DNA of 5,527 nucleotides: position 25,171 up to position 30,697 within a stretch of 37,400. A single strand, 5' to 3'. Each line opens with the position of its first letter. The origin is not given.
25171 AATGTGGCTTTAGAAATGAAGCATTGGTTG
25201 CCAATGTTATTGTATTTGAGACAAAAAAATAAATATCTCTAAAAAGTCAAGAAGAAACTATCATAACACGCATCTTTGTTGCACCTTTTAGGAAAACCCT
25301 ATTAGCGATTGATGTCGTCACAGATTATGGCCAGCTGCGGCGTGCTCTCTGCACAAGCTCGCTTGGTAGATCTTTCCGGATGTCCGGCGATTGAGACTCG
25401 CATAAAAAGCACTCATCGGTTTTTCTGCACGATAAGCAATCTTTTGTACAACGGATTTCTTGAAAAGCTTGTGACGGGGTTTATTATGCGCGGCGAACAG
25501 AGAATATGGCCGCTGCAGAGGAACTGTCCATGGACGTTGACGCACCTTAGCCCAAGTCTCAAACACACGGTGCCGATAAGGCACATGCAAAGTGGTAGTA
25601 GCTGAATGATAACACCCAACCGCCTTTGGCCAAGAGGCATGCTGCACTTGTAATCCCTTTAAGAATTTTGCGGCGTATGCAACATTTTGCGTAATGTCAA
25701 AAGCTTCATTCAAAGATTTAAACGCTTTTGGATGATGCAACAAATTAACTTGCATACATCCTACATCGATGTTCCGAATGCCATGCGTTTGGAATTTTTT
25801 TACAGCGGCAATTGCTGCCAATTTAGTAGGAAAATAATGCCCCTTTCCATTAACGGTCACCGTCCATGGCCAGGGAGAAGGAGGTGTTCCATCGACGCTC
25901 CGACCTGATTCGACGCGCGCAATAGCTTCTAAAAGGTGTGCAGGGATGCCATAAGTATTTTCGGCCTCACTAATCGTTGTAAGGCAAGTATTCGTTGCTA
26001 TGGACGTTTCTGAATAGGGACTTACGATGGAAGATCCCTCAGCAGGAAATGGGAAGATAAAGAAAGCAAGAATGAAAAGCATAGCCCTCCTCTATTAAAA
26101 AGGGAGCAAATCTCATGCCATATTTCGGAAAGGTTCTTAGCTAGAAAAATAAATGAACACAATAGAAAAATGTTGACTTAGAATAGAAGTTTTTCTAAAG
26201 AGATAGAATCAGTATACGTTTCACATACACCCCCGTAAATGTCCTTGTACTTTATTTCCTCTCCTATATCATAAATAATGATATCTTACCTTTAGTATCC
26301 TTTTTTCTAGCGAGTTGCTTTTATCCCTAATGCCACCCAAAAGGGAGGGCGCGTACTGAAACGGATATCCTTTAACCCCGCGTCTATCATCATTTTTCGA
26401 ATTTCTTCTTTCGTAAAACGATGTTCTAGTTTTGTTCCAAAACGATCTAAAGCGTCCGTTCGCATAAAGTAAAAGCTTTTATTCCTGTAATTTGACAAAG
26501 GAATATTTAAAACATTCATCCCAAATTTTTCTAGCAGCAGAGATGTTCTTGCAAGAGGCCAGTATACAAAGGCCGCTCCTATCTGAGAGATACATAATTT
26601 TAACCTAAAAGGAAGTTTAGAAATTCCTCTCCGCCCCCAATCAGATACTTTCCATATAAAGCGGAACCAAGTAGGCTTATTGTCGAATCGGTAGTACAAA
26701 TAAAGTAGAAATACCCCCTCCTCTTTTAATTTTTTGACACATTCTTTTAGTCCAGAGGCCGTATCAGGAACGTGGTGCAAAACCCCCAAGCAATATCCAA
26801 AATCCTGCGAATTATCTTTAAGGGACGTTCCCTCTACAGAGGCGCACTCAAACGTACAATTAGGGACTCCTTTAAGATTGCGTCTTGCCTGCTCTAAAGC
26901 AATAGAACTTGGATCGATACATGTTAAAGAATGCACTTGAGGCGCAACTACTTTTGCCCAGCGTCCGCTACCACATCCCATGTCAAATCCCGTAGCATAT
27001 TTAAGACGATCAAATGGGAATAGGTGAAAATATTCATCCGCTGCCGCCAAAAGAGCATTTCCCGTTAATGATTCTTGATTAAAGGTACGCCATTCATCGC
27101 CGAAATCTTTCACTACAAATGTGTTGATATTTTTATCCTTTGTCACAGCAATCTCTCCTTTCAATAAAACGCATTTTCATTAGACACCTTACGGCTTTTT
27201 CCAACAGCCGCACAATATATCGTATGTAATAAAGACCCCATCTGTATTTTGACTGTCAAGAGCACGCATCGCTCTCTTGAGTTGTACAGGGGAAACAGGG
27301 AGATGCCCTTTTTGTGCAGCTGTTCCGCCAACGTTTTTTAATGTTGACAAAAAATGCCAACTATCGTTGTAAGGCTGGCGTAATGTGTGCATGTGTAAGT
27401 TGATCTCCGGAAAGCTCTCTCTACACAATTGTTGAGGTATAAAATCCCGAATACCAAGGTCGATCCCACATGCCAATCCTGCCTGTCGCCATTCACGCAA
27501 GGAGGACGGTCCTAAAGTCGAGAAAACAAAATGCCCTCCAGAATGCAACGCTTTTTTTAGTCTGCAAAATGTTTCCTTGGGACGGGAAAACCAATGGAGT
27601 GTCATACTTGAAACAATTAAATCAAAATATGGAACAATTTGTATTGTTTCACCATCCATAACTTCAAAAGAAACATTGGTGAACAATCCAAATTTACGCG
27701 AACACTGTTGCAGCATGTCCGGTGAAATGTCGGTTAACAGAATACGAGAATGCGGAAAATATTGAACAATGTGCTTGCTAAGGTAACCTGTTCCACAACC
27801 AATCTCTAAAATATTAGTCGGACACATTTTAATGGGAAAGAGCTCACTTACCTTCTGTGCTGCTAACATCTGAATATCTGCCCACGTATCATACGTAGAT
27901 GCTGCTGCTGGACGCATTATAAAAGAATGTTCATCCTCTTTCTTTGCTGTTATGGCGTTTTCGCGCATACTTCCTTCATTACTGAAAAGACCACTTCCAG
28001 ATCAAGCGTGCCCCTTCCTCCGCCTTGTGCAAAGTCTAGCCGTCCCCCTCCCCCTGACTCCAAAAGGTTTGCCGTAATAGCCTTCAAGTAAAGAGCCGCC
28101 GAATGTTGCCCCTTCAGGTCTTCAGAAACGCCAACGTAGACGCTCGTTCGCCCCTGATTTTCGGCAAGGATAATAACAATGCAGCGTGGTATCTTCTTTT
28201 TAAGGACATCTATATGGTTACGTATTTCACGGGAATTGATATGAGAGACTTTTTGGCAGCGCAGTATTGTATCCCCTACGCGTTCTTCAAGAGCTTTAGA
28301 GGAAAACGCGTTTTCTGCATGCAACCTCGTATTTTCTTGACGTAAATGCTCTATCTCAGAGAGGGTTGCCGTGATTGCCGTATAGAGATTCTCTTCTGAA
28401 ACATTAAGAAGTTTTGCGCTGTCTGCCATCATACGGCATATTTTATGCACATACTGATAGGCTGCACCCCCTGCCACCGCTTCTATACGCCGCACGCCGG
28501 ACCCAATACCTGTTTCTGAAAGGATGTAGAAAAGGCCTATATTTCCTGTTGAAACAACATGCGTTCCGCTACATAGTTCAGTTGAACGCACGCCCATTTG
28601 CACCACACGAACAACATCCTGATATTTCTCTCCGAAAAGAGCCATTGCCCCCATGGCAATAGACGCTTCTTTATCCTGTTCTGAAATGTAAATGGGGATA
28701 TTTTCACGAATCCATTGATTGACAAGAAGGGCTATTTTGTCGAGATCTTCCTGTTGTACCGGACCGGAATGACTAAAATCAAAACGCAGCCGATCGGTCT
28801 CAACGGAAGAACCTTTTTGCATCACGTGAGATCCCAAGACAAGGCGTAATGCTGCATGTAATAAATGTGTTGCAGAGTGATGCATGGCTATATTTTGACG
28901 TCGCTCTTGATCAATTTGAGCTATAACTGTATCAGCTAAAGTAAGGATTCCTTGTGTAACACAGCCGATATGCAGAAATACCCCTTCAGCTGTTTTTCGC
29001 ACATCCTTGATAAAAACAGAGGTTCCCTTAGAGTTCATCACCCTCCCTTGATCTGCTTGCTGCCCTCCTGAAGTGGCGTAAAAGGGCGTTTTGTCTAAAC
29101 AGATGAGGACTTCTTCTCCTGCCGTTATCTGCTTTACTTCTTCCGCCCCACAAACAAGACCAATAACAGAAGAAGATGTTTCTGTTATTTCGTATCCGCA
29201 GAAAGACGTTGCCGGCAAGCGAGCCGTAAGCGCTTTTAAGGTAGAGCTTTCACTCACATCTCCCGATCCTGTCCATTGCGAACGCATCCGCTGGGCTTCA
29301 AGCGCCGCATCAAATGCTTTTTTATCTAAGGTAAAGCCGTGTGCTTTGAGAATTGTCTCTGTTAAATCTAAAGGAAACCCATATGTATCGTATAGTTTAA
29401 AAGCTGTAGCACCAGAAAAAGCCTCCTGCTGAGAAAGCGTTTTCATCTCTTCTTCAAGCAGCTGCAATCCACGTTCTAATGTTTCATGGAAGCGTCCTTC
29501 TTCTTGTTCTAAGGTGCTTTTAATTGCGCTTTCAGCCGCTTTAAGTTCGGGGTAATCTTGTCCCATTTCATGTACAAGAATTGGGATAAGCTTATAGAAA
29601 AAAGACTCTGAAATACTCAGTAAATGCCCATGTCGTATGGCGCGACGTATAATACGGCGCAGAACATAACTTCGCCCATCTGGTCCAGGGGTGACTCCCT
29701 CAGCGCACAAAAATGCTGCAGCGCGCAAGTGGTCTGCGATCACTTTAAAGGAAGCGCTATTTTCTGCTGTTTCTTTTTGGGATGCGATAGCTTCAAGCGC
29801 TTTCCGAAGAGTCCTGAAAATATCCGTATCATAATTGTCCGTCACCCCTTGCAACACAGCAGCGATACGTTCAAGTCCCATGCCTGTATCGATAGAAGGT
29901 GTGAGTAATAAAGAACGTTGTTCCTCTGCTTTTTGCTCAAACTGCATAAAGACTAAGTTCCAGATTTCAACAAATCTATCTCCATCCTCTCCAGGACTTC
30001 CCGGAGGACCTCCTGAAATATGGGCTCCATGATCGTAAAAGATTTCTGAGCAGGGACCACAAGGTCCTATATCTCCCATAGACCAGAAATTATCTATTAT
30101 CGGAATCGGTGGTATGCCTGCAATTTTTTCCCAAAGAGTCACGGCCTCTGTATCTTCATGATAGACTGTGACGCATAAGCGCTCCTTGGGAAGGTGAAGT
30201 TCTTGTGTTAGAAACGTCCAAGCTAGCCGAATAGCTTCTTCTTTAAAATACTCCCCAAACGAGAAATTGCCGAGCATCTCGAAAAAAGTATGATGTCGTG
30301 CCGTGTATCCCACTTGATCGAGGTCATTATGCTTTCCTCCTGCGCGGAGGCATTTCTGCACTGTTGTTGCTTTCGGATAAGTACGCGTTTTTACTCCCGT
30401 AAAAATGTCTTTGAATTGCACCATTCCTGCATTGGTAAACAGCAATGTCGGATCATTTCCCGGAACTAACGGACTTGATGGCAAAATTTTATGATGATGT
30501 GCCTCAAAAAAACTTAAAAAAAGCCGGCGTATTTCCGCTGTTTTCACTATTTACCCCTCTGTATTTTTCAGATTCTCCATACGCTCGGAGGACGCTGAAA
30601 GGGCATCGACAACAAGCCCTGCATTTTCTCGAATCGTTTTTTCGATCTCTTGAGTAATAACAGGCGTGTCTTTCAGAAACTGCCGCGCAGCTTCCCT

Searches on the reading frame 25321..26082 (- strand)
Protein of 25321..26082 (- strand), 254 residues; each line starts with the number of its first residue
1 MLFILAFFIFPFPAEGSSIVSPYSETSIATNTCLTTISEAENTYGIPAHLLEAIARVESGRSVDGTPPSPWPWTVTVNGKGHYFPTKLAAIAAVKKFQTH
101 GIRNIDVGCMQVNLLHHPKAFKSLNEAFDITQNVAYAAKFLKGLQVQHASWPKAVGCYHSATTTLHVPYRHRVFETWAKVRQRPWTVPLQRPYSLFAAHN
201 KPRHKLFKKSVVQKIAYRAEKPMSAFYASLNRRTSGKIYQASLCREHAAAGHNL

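Call 8: search_protein_families(library=pfam, proteins=[window:25321-26082:-], max_evalue=0.01)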
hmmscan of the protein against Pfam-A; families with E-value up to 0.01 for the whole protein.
window:25321-26082:- (254 aa): 1 family
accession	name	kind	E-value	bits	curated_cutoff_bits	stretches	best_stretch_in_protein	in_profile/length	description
PF01464.25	SLT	-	1.6e-07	31.4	21.3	1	37-162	3-98/117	Transglycosylase SLT domain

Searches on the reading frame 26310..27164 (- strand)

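Call 8: search_protein_families(library=pfam, proteins=[window:26310-27164:-], max_evalue=0.01)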
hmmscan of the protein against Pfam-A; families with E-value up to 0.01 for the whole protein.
window:26310-27164:- (285 aa): 7 families
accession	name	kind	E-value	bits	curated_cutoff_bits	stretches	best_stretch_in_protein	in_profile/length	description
PF08241.18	Methyltransf_11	-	3.5e-19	69.7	21.2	1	61-153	2-94/95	Methyltransferase domain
PF13649.12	Methyltransf_25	-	5e-17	62.8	27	1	61-150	3-97/97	Methyltransferase domain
PF08242.18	Methyltransf_12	-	3.9e-14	53.6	30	1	61-152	2-98/98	Methyltransferase domain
PF13847.12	Methyltransf_31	-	2.2e-11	44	27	1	60-154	8-109/145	Methyltransferase domain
PF13489.12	Methyltransf_23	-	1.1e-10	42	27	1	55-170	22-132/164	Methyltransferase domain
PF01209.24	Ubie_methyltran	-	0.0016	18.3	20.1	0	59-153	51-150/233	ubiE/COQ5 methyltransferase family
PF05175.20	MTS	-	0.0046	17.1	23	1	58-99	34-77/170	Methyltransferase small domain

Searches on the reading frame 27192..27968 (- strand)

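Call 8: search_protein_families(library=pfam, proteins=[window:27192-27968:-], max_evalue=0.01)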
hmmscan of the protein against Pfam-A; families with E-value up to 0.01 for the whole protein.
window:27192-27968:- (259 aa): 11 families
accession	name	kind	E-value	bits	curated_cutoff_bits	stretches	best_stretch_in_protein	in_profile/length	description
PF08242.18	Methyltransf_12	-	5.7e-18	65.9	30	1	54-147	1-98/98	Methyltransferase domain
PF13649.12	Methyltransf_25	-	1.6e-17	64.4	27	1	53-145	1-97/97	Methyltransferase domain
PF08241.18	Methyltransf_11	-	1.2e-16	61.6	21.2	1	54-149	1-95/95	Methyltransferase domain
PF13489.12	Methyltransf_23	-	1.8e-15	57.5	27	1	31-162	4-130/164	Methyltransferase domain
PF13847.12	Methyltransf_31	-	2.3e-15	57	27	1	51-153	5-113/145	Methyltransferase domain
PF00891.24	Methyltransf_2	-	5.5e-08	32.8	22.3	1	28-148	42-163/210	O-methyltransferase domain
PF05175.20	MTS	-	0.00015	21.9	23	1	51-121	33-105/170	Methyltransferase small domain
PF05401.17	NodS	-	0.00071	19.9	24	1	51-160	45-155/201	Nodulation protein S (NodS)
PF01209.24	Ubie_methyltran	-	0.002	18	20.1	1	48-148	46-150/233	ubiE/COQ5 methyltransferase family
PF02353.26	CMAS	-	0.005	16.6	27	1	52-175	65-183/273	Mycolic acid cyclopropane synthetase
PF08003.17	Methyltransf_9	-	0.0053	16.2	23.8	1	51-152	117-220/315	Protein of unknown function (DUF1698)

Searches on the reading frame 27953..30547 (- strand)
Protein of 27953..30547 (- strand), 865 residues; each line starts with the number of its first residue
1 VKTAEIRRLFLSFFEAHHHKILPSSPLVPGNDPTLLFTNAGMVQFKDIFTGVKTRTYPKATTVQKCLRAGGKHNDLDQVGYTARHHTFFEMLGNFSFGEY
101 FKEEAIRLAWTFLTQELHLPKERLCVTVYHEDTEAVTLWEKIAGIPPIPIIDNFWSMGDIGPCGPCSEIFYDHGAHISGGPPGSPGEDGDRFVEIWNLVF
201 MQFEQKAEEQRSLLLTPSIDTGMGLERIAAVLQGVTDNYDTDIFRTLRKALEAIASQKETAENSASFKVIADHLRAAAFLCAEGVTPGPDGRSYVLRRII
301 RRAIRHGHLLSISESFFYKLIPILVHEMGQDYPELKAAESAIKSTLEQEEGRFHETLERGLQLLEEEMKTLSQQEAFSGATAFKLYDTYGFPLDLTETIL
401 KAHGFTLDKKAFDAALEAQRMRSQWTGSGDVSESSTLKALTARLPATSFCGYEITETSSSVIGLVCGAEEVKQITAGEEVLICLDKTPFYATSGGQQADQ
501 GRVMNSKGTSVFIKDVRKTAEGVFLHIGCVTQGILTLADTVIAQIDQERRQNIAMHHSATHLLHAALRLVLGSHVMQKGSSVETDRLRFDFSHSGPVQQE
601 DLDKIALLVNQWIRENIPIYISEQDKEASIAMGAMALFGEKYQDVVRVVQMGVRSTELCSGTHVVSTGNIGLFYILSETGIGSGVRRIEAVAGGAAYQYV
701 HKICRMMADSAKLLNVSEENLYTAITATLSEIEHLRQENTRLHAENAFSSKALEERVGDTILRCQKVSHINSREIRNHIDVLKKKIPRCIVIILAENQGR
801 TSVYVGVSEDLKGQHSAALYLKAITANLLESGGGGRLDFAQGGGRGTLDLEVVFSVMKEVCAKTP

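Call 8: search_protein_families(library=pfam, proteins=[window:27953-30547:-], max_evalue=0.01)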
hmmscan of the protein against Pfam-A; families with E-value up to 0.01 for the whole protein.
window:27953-30547:- (865 aa): 3 families
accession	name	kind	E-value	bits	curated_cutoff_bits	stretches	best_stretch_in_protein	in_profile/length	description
PF01411.24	tRNA-synt_2c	-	4.1e-205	682.9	30.3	1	5-549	1-552/552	tRNA synthetases class II (A)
PF07973.19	tRNA_SAD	-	7e-14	52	24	1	646-689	1-44/44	Threonyl and Alanyl tRNA synthetase second additional domain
PF02272.25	DHHA1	-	2.2e-06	28.5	25.9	1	768-862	11-101/102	DHHA1 domain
